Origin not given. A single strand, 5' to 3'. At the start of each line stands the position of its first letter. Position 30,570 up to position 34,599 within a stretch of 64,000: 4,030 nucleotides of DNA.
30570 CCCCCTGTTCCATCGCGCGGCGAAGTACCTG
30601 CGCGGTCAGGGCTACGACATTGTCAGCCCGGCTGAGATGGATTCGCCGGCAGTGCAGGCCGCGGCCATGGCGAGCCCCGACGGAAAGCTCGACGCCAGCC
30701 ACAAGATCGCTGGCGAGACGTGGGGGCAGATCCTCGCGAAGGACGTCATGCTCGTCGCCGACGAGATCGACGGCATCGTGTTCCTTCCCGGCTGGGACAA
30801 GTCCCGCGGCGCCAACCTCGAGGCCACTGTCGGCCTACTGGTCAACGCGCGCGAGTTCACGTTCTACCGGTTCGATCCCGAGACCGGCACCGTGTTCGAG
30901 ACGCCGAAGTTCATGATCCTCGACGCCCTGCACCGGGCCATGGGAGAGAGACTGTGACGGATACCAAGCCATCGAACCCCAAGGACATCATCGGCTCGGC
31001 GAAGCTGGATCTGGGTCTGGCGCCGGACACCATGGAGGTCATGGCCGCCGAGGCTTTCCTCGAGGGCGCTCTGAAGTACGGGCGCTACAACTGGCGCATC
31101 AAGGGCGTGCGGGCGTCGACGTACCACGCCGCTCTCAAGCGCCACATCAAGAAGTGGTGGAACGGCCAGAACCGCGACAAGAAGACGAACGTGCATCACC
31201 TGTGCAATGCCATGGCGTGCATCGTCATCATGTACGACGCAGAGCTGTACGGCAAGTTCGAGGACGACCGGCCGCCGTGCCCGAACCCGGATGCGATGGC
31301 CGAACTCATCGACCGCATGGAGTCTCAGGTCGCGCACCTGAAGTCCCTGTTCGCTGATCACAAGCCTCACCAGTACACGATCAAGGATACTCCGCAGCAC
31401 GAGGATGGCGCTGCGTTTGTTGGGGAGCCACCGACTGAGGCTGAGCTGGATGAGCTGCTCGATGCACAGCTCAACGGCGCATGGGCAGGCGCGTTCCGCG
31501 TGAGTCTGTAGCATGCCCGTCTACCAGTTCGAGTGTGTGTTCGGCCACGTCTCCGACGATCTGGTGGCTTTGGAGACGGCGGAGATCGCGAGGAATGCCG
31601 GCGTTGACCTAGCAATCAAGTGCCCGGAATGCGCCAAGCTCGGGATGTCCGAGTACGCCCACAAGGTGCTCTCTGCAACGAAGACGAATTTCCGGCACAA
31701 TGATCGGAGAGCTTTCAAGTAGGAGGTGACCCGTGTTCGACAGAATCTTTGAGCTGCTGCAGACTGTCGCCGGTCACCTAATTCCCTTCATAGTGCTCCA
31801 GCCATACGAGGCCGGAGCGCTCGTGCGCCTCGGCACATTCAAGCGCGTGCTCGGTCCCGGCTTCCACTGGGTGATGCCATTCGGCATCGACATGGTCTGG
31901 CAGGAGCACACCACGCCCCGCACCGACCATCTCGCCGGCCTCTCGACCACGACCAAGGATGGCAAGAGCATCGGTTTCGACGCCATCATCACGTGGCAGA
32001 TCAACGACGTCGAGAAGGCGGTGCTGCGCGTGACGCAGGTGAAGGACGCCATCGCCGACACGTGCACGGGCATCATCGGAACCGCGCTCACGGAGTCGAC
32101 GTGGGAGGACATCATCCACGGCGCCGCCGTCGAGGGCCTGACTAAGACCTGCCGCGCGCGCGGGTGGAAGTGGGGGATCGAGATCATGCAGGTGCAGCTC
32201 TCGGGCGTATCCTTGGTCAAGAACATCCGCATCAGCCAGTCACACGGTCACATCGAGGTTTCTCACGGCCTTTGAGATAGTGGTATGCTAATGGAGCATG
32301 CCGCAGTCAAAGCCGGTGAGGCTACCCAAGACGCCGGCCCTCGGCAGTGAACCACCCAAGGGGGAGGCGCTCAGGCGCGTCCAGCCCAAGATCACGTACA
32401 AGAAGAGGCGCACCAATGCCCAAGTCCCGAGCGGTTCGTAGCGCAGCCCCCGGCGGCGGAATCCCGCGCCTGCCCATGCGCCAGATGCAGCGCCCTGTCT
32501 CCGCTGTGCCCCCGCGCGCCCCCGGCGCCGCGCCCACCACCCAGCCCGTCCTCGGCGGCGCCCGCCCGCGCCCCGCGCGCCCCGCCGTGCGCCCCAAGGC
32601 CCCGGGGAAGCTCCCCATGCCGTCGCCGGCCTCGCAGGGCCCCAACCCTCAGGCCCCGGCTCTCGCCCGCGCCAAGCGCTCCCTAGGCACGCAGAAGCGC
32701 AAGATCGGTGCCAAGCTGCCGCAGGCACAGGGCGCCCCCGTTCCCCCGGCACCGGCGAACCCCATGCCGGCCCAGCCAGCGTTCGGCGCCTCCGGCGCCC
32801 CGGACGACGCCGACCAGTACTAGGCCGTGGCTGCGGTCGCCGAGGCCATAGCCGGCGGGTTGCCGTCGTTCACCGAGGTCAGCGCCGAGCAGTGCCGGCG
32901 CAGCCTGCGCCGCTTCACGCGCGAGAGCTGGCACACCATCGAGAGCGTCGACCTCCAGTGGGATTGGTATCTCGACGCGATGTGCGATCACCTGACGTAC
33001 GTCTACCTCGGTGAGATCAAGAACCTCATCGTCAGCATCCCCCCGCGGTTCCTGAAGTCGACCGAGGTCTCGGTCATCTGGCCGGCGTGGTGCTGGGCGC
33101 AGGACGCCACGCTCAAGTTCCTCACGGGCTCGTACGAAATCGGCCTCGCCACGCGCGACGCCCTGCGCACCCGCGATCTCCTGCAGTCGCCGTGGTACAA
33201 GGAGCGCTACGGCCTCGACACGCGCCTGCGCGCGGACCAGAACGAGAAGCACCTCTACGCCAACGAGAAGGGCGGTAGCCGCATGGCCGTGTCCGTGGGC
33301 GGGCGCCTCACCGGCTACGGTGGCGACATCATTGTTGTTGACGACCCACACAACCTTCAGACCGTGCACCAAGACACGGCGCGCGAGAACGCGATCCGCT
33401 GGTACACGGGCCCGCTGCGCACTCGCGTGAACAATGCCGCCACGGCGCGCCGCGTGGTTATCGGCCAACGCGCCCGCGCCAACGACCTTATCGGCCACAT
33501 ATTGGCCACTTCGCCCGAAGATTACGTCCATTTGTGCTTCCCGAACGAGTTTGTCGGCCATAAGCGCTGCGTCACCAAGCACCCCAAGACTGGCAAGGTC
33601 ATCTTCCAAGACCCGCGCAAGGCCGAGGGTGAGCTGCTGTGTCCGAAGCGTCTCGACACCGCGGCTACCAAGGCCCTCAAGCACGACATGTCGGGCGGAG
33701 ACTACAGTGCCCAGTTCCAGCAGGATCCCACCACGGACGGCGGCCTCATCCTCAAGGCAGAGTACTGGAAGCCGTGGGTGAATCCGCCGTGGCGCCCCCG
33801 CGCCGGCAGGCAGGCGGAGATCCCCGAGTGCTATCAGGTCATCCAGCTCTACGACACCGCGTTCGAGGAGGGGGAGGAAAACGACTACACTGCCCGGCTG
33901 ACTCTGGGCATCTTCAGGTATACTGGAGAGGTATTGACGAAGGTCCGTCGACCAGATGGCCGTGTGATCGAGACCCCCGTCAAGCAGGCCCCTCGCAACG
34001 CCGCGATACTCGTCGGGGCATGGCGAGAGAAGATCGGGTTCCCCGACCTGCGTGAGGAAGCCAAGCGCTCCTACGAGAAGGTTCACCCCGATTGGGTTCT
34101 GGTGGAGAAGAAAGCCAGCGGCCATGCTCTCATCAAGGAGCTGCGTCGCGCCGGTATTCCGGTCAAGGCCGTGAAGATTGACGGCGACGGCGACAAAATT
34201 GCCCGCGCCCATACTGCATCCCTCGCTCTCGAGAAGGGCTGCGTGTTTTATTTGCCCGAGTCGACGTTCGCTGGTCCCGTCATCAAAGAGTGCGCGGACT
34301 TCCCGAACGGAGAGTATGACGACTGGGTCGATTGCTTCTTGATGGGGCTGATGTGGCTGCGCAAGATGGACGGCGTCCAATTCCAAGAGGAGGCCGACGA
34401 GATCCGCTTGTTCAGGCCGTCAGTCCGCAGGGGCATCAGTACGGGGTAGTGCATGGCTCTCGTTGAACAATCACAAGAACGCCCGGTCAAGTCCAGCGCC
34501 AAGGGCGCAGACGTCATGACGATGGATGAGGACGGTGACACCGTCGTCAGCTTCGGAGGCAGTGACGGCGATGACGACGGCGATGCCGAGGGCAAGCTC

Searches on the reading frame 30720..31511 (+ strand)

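Call 46: search_protein_families(library=pfam, proteins=[window:30720-31511:+], max_evalue=0.01)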
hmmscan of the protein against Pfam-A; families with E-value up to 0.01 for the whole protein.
window:30720-31511:+ (263 aa): 1 family
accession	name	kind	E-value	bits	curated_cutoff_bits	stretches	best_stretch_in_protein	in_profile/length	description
PF18909.5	dGTP_diPhyd_N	-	2.5e-21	76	27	1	86-184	2-99/99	dATP/dGTP diphosphohydrolase, N-terminal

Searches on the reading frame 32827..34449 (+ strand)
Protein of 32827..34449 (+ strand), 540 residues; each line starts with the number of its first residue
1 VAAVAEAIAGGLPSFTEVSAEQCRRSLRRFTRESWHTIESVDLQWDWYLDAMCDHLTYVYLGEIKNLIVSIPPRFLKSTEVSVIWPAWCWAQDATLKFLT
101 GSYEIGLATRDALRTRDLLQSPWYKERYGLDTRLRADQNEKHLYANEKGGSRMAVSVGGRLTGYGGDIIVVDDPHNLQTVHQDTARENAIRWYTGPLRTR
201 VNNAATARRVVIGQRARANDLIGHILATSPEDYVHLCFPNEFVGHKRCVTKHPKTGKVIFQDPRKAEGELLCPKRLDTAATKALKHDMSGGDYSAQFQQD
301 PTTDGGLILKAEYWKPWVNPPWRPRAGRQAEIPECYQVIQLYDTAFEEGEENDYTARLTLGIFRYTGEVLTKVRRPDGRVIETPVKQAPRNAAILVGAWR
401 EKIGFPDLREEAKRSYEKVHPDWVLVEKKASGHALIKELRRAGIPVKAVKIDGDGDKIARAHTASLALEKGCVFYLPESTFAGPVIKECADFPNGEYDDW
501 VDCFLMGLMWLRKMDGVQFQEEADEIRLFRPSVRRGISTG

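Call 10: search_protein_families(library=phrogs, proteins=[window:32827-34449:+], max_evalue=0.001)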
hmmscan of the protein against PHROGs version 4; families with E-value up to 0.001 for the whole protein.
window:32827-34449:+ (540 aa): 4 families
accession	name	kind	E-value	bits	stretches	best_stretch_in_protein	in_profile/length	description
phrog_38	-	head and packaging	2.2e-69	235.9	1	18-521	266-713/760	terminase large subunit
phrog_4758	-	head and packaging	2.2e-34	119.9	1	21-228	14-220/243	terminase large subunit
phrog_5573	-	head and packaging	2.5e-20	74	2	395-510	114-233/250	terminase large subunit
phrog_30251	-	head and packaging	1.2e-08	34.7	1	48-230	39-226/799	terminase large subunit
